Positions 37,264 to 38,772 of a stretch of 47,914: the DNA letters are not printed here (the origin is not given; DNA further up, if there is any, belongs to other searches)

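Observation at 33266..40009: Candidate carbamoyl/sulfo-glycan modification island: NodU-like carbamoyltransferase + AP-superfamily enzyme + GT4 converging on RHH-unknown-CysD-CysN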

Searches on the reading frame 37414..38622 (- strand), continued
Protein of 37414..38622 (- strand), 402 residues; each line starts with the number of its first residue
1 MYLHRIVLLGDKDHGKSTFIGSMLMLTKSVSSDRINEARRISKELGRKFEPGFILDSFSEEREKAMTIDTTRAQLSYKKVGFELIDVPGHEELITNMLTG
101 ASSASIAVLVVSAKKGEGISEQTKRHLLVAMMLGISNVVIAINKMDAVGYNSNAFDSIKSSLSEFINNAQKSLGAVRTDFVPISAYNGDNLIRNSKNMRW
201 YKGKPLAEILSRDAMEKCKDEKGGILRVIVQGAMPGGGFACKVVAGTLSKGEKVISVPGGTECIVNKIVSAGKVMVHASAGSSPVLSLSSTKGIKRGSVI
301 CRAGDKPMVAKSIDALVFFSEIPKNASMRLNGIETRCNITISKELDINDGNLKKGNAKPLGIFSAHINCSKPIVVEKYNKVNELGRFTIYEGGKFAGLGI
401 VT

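Call 20: find_encoding_contigs(protein=P0107, flank=10000, max_places=1)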
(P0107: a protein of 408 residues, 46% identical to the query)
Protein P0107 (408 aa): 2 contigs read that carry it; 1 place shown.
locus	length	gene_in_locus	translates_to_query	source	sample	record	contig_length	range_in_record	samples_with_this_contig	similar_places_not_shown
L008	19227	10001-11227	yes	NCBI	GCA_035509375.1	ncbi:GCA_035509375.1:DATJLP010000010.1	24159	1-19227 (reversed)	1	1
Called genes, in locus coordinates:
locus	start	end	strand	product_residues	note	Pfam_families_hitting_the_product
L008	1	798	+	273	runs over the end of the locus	PF00589:Phage_integrase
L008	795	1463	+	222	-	-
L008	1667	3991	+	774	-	PF14890:Intein_splicing, PF13177:DNA_pol3_delta2, PF00004:AAA (weak), PF25361:AAA_lid_RFC1 (weak), PF08542:Rep_fac_C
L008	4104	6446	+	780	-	PF01022:HTH_5 (weak), PF13412:HTH_24 (faint)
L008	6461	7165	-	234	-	-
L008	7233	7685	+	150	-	PF00578:AhpC-TSA, PF08534:Redoxin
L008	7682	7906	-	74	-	-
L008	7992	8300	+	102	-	-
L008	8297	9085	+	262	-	PF01507:PAPS_reduct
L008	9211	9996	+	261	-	PF14528:LAGLIDADG_3 (faint)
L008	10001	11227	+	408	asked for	PF00009:GTP_EFTU, PF03144:GTP_EFTU_D2 (faint), PF22594:GTP-eEF1A_C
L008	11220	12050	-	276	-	PF01875:Memo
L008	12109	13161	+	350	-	PF00817:IMS, PF11798:IMS_HHH, PF21999:IMS_HHH_1 (weak), PF11799:IMS_C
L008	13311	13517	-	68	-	-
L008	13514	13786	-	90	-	-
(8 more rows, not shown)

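Call 36: search_solved_structures(query=window:37414-38622:-, max_evalue=1e-10, show_alignments=0)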
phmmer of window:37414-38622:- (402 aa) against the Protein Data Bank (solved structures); distinct sequences matched with E-value up to 1e-10: 84 (the best 60 are shown).
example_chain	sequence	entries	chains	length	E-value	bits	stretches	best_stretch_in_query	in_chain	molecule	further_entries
4cxg_A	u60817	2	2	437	1.3e-58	201.9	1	5-402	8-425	ELONGATION FACTOR 1A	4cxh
3vmf_A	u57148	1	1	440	1.3e-58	201.9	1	5-402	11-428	Elongation factor 1-alpha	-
3wxm_A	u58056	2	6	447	1.4e-58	201.8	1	5-402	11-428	Elongation factor 1-alpha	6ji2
1jny_A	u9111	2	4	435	5.1e-56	193.4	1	6-401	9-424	Elongation factor 1-alpha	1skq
1zun_B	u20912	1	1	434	1.6e-49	172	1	5-389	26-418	sulfate adenylate transferase, subunit 1/adenylylsulfate kinase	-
3wy9_A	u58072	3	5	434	1.8e-44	155.5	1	5-401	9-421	Elongation factor 1-alpha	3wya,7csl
5lzw_jj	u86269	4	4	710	3.6e-42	147.9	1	4-402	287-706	Hbs1l | HBS1-like protein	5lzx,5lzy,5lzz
1f60_A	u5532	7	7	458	2.1e-37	132.2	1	5-401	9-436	ELONGATION FACTOR EEF1A | ELONGATION FACTOR 1-ALPHA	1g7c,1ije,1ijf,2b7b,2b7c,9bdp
5o8w_A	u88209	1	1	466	2.3e-37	132.1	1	5-401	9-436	Elongation factor 1-alpha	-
1r5b_A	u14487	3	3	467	6.1e-36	127.4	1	5-400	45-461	Eukaryotic peptide chain release factor GTP-binding subunit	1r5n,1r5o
6ra9_A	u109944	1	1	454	1.5e-35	126.1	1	5-401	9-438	Elongation factor 1-alpha 2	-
6ra9_B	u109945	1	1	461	1.6e-35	126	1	5-401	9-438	Elongation factor 1-alpha 2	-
4c0s_A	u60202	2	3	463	1.6e-35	126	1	5-401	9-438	ELONGATION FACTOR 1-ALPHA 2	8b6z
9b0s_CF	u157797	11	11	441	1e-34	123.3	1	5-401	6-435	Putative elongation factor 1-alpha-like 3 | Elongation factor 1-alpha 1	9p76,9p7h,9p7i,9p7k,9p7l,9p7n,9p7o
8g5z_EF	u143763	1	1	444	1.1e-34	123.3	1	5-401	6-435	Elongation factor 1-alpha 1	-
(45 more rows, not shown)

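Call 38: search_dna_similar(query=window:37414-38622:-, collection=plasmids, mode=protein, max_rows=40, rows=spread, max_evalue=1e-20)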
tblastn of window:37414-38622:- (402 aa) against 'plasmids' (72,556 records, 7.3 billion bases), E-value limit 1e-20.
Records with a match: 371; places in all: 378; records where one place covers at least 80% of the query: 329.
Best place of each record, by identity: <60% 371.
By first word of the organism name: Sinorhizobium 160; Rhizobium 26; Streptomyces 23; Azospirillum 15; Sphingobium 13; Paracoccus 12; Ensifer 11; Halorussus 8; Acinetobacter 6; Shinella 5; and 49 more.
By predicted mobility (MOB-suite, as given by PLSDB): non-mobilizable 174; conjugative 125; mobilizable 72.
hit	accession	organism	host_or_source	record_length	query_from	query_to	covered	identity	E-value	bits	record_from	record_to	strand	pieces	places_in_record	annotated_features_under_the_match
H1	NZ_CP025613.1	Niveispirillum cyanobacteriorum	sing cell,cyanobacterial aggregates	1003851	4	397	98%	31.4%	2e-43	169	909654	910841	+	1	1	none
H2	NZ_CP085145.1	Sulfitobacter dubius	cell culture,Sediment from the Channel ...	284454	1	389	97%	31.4%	2e-34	142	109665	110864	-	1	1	cysN: sulfate adenylyltransferase subunit CysN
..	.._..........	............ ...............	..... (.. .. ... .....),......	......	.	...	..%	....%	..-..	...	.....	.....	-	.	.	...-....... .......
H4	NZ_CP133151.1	Sinorhizobium chiapasense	Acaciella angustissima,cell culture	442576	5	391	96%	31.3%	9e-34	140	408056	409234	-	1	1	cysN: sulfate adenylyltransferase subunit CysN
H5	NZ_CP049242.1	Allorhizobium pseudoryzae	cell culture,soil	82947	3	391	97%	31.0%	4e-34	142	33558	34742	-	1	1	cysN: sulfate adenylyltransferase subunit CysN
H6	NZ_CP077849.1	Acinetobacter baumannii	Homo sapiens,Rectal swab_P28_BU14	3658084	3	387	96%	31.2%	1e-44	172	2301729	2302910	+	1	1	none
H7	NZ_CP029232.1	Sinorhizobium fredii CCBAU 45436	Glycine max,cell culture,plant root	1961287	5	399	98%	30.2%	1e-36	149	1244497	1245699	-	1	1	record has no annotation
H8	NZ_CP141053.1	Paracoccus denitrificans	-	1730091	5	391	96%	30.8%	5e-36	147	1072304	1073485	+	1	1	none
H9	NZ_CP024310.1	Sinorhizobium fredii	Phaseolus vulgaris,cell culture,plant ...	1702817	5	399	98%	30.0%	3e-37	151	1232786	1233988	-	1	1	record has no annotation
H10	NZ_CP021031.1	Rhizobium sp. NXC14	Phaseolus vulgaris,cell culture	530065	5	399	98%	30.0%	1e-38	155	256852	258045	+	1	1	cysN: sulfate adenylyltransferase subunit CysN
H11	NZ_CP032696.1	Rhizobium jaguaris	Calliandra grandiflora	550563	5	399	98%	29.8%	5e-34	141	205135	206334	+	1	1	cysC: adenylyl-sulfate kinase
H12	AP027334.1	Sphingobium sp. TomTYG71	-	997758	5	391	96%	30.4%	7e-37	150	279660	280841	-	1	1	adenylyl-sulfate kinase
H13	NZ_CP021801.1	Sinorhizobium meliloti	Medicago sativa,Single Cell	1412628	5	391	96%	30.3%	4e-36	147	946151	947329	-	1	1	none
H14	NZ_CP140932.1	Sinorhizobium medicae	Medicago lupulina,whole organism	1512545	5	391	96%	30.3%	5e-36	147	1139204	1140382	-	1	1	none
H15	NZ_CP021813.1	Sinorhizobium meliloti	Medicago truncatula,Single Cell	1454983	5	391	96%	30.3%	6e-36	147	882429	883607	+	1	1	none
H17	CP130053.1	Sinorhizobium meliloti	Medicago,Cell culture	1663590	5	391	96%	30.3%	1e-35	146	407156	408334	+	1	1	nodQ: bifunctional sulfate adenylyltransferase/adenylyl-sulfate kinase NodQ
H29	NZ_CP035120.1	Halorussus pelagicus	pure culture,salted brown alga Laminaria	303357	6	401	99%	28.8%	3e-40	160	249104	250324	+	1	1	tuf: translation elongation factor EF-1 subunit alpha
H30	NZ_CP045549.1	Streptomyces sp. SYP-A7193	cell culture,soil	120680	3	391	97%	29.1%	1e-31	134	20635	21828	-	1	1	GTP-binding protein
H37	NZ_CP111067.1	Chondrinema litorale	Seaweed,red alga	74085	1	319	79%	31.3%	7e-31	132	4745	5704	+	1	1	cysN: sulfate adenylyltransferase subunit CysN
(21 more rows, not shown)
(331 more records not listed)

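Call 39: search_solved_structures(query=window:37414-38622:-, max_evalue=1e-40, show_alignments=5)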
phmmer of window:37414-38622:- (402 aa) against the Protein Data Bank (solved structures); distinct sequences matched with E-value up to 1e-40: 7.
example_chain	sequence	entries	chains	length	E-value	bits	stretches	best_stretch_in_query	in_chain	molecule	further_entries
4cxg_A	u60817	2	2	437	1.3e-58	201.9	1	5-402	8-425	ELONGATION FACTOR 1A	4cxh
3vmf_A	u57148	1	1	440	1.3e-58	201.9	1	5-402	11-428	Elongation factor 1-alpha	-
3wxm_A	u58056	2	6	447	1.4e-58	201.8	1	5-402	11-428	Elongation factor 1-alpha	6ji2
1jny_A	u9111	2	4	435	5.1e-56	193.4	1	6-401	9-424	Elongation factor 1-alpha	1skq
1zun_B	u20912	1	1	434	1.6e-49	172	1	5-389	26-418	sulfate adenylate transferase, subunit 1/adenylylsulfate kinase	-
3wy9_A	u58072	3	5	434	1.8e-44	155.5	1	5-401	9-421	Elongation factor 1-alpha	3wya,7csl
5lzw_jj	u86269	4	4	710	3.6e-42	147.9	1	4-402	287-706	Hbs1l | HBS1-like protein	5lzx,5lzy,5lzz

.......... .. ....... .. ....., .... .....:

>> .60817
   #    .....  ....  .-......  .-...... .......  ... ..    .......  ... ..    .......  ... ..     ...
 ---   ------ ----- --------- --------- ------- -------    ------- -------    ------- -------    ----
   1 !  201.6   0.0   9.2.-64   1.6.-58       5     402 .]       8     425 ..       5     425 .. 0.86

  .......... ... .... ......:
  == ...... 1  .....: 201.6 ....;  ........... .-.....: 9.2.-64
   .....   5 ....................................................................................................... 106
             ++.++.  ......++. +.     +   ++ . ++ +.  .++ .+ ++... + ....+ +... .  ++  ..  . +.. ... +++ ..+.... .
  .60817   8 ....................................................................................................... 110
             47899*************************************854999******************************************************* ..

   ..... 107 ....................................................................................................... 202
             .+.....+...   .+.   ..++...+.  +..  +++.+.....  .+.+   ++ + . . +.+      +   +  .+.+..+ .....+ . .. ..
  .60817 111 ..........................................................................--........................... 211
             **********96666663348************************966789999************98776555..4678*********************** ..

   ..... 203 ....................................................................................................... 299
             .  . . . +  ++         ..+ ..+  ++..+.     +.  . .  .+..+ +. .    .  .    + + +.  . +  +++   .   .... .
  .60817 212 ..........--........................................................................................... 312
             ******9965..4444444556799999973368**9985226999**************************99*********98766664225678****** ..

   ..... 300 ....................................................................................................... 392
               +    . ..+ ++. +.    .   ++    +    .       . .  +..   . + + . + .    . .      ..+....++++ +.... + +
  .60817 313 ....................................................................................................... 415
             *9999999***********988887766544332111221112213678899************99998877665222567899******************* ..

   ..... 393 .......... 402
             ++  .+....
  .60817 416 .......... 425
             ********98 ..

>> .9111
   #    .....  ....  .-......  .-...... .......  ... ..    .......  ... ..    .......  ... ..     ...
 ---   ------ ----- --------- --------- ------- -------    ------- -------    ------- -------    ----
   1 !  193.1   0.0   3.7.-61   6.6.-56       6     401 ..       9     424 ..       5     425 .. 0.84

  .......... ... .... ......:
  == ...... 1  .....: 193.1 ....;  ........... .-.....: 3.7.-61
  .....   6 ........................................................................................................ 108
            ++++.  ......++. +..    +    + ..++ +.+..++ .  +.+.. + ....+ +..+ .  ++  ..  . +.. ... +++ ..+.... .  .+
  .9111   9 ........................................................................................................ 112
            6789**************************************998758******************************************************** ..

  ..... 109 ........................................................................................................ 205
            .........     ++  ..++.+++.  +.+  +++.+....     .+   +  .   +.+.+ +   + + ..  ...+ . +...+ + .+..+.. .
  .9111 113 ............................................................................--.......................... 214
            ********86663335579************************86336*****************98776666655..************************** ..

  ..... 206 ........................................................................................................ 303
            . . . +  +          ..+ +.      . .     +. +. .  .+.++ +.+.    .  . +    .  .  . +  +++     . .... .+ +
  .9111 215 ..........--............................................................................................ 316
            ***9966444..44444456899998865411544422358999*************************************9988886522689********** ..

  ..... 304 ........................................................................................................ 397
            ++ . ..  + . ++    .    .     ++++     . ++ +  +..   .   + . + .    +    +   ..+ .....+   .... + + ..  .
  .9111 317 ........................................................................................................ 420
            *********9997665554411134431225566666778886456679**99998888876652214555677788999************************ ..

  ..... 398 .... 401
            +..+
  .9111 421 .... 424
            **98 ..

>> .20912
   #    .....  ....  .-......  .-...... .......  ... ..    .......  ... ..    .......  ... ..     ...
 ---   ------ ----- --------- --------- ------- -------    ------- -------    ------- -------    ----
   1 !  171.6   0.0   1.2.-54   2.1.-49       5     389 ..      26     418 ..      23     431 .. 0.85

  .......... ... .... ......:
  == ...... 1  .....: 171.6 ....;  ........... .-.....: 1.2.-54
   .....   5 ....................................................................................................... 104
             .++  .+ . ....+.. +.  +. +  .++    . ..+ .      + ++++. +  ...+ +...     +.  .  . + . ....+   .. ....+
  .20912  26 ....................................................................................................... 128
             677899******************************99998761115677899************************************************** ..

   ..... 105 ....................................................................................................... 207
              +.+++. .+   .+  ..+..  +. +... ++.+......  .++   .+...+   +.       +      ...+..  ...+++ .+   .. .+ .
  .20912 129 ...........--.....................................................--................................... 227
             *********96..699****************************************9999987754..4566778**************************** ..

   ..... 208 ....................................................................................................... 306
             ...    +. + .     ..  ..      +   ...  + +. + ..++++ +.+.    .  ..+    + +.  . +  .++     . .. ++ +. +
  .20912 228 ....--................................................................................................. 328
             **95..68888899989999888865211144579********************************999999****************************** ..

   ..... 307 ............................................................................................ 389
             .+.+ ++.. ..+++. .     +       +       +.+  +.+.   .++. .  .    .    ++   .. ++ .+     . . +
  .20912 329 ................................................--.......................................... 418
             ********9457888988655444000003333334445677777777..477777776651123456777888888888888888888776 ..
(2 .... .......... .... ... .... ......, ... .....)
